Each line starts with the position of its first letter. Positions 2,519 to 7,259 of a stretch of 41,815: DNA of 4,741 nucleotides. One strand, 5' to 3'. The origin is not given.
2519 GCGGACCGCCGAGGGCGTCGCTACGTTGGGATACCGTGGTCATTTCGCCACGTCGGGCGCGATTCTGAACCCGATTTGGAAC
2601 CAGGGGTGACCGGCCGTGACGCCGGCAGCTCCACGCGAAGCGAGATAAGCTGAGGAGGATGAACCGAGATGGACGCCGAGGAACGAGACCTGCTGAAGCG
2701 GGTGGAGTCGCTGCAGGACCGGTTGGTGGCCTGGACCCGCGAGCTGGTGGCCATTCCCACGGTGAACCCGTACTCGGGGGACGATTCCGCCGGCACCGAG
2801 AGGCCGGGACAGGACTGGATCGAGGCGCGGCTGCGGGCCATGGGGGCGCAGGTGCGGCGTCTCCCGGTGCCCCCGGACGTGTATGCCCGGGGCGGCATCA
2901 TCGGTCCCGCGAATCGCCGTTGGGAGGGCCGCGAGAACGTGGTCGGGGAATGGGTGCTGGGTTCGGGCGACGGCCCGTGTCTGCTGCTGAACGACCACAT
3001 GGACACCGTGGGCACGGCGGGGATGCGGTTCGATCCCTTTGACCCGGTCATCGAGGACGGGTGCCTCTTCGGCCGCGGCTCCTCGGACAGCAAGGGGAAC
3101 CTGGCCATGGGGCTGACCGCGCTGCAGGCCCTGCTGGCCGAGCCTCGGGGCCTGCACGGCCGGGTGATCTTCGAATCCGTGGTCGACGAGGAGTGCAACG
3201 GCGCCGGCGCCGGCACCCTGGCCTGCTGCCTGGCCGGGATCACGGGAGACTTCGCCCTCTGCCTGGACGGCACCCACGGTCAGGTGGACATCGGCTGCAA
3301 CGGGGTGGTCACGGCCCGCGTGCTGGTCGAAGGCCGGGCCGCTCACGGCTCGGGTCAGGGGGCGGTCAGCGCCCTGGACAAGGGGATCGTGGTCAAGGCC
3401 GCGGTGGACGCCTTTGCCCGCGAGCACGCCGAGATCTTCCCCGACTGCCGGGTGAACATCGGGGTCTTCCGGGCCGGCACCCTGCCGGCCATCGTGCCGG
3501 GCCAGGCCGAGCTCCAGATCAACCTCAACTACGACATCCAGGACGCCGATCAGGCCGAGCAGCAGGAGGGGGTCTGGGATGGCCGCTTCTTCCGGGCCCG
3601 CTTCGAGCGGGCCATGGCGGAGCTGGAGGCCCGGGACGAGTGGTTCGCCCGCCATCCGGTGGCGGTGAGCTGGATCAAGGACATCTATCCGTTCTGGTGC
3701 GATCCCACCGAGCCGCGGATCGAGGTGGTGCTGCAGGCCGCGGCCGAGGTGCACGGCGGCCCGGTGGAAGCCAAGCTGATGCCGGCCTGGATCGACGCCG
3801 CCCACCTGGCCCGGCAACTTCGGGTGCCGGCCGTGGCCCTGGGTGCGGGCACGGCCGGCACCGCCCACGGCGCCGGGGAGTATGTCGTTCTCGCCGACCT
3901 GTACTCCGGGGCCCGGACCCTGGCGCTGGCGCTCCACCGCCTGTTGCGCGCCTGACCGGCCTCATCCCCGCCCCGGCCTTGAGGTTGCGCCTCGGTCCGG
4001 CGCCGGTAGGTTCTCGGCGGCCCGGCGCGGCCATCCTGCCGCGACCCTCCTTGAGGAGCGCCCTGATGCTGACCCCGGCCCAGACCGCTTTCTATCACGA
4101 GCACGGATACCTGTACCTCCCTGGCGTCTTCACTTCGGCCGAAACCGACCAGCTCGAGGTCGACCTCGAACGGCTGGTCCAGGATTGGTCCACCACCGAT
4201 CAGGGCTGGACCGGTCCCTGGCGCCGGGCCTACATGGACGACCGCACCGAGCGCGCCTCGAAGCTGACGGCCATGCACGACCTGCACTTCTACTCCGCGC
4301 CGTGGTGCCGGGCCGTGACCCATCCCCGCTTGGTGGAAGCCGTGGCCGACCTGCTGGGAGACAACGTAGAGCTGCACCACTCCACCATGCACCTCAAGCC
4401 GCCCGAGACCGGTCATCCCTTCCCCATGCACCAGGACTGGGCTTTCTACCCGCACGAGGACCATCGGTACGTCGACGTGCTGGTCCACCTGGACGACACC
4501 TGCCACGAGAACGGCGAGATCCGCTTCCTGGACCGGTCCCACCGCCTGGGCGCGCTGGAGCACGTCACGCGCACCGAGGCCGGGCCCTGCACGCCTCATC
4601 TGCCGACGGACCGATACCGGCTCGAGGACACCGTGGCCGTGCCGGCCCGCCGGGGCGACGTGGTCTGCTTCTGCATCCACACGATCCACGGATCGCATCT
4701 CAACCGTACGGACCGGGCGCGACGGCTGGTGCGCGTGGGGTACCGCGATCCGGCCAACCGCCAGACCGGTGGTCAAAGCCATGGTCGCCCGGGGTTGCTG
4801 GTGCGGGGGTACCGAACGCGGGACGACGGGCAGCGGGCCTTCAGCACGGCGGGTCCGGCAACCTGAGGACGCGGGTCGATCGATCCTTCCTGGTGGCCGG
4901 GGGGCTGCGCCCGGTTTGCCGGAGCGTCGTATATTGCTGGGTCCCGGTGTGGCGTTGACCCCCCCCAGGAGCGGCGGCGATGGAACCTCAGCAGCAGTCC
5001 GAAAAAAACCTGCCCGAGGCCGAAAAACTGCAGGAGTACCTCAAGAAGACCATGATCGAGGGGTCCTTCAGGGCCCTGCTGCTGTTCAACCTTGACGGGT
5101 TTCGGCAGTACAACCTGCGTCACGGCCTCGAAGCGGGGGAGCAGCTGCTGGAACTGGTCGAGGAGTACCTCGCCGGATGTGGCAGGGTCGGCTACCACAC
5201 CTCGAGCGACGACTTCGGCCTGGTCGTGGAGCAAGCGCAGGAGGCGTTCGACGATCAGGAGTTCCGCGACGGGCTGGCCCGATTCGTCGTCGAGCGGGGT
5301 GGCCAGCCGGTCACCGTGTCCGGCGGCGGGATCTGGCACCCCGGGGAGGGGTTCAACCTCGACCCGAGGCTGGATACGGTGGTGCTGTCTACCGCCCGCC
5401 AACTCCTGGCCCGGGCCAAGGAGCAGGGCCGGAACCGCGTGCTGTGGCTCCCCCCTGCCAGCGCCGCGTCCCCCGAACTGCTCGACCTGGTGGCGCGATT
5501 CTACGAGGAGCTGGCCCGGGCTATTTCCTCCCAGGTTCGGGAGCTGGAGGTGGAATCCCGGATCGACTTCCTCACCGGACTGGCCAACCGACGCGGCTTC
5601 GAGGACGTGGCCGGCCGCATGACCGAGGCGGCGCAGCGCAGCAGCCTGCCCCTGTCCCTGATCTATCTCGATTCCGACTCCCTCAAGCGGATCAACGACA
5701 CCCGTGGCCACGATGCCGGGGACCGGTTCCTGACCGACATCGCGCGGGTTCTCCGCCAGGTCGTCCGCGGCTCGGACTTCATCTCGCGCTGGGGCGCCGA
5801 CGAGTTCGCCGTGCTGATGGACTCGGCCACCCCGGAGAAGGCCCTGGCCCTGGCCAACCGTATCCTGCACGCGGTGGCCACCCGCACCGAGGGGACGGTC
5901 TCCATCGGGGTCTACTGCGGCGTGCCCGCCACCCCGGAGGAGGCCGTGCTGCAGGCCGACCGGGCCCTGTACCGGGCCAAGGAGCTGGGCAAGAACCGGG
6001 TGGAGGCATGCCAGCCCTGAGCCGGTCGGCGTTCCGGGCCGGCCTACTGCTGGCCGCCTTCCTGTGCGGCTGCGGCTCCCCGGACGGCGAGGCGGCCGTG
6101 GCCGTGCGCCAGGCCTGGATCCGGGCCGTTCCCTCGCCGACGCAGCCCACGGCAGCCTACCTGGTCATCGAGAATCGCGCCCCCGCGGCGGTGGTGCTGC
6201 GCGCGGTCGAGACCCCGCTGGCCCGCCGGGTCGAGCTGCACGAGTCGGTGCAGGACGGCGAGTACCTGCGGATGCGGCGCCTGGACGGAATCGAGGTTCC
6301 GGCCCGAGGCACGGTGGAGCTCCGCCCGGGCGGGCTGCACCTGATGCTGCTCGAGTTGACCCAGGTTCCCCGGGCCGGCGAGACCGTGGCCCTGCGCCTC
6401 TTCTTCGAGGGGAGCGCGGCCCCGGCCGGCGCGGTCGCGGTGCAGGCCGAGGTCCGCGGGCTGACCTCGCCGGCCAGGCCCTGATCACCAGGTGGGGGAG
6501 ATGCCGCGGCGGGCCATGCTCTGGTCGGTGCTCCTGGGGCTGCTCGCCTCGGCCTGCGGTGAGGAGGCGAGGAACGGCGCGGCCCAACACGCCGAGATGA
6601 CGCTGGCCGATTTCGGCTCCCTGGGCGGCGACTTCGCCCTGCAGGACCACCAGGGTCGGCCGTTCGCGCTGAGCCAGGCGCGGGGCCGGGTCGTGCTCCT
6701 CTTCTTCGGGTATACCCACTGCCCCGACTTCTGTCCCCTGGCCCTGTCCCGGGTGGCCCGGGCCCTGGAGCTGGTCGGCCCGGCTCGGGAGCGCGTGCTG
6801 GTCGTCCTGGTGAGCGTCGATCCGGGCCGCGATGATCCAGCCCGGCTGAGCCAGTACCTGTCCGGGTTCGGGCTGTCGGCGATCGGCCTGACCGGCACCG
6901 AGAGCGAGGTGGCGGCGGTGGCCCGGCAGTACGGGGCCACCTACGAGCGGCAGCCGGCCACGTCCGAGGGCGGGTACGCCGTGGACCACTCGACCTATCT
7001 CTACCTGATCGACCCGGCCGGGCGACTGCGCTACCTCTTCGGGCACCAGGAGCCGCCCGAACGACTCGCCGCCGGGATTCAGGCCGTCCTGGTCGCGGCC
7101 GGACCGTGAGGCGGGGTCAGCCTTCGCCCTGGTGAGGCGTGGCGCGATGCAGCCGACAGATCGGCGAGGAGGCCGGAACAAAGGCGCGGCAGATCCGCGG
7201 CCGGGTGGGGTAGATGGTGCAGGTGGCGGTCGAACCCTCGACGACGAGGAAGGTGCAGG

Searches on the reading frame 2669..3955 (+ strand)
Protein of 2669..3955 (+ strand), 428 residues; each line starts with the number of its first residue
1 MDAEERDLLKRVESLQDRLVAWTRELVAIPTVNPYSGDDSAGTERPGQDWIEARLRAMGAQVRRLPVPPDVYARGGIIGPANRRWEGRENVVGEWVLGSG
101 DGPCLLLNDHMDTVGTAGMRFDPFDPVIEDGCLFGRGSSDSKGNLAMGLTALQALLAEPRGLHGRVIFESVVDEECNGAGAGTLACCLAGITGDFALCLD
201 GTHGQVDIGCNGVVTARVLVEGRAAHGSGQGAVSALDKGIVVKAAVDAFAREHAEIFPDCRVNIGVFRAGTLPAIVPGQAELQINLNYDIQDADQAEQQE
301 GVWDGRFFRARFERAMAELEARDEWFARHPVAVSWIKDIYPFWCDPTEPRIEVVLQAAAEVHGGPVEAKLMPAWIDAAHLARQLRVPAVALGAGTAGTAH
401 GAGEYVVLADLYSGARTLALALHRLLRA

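Call 9: search_protein_families(library=pfam, proteins=[window:2669-3955:+], max_evalue=0.001)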
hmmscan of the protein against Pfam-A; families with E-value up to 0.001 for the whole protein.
window:2669-3955:+ (428 aa): 2 families
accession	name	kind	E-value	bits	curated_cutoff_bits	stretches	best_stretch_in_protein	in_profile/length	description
PF01546.33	Peptidase_M20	-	2.1e-27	96.8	24.6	1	106-422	1-204/206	Peptidase family M20/M25/M40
PF07687.19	M20_dimer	-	2.5e-08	34.3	21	1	211-296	4-91/107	Peptidase dimerisation domain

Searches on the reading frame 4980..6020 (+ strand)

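Call 9: search_protein_families(library=pfam, proteins=[window:4980-6020:+], max_evalue=0.001)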
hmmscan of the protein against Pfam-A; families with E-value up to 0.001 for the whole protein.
window:4980-6020:+ (346 aa): 2 families
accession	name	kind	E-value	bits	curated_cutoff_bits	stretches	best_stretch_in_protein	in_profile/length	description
PF00990.26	GGDEF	-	1.2e-43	149.2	23.8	2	195-340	3-161/161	Diguanylate cyclase, GGDEF domain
PF17853.6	GGDEF_2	-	1.9e-06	28.5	24.5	0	245-330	32-114/116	GGDEF-like domain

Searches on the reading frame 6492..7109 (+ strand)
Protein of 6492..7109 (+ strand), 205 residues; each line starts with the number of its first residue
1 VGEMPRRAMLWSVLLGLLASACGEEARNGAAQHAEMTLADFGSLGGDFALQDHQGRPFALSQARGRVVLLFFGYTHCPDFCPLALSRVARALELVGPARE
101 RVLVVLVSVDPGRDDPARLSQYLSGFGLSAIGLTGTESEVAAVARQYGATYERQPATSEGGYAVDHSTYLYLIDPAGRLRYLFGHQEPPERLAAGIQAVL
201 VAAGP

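Call 9: search_protein_families(library=pfam, proteins=[window:6492-7109:+], max_evalue=0.001)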
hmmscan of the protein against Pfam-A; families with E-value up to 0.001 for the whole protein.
window:6492-7109:+ (205 aa): 3 families
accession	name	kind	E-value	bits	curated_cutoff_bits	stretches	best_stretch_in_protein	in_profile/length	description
PF02630.20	SCO1-SenC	-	2.3e-41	141.3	22.8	1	45-178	1-133/134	SCO1/SenC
PF00578.27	AhpC-TSA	-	6.3e-07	29.8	26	1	47-181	7-123/124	AhpC/TSA family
PF08534.16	Redoxin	-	0.0005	20.3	26.6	0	47-190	8-139/148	Redoxin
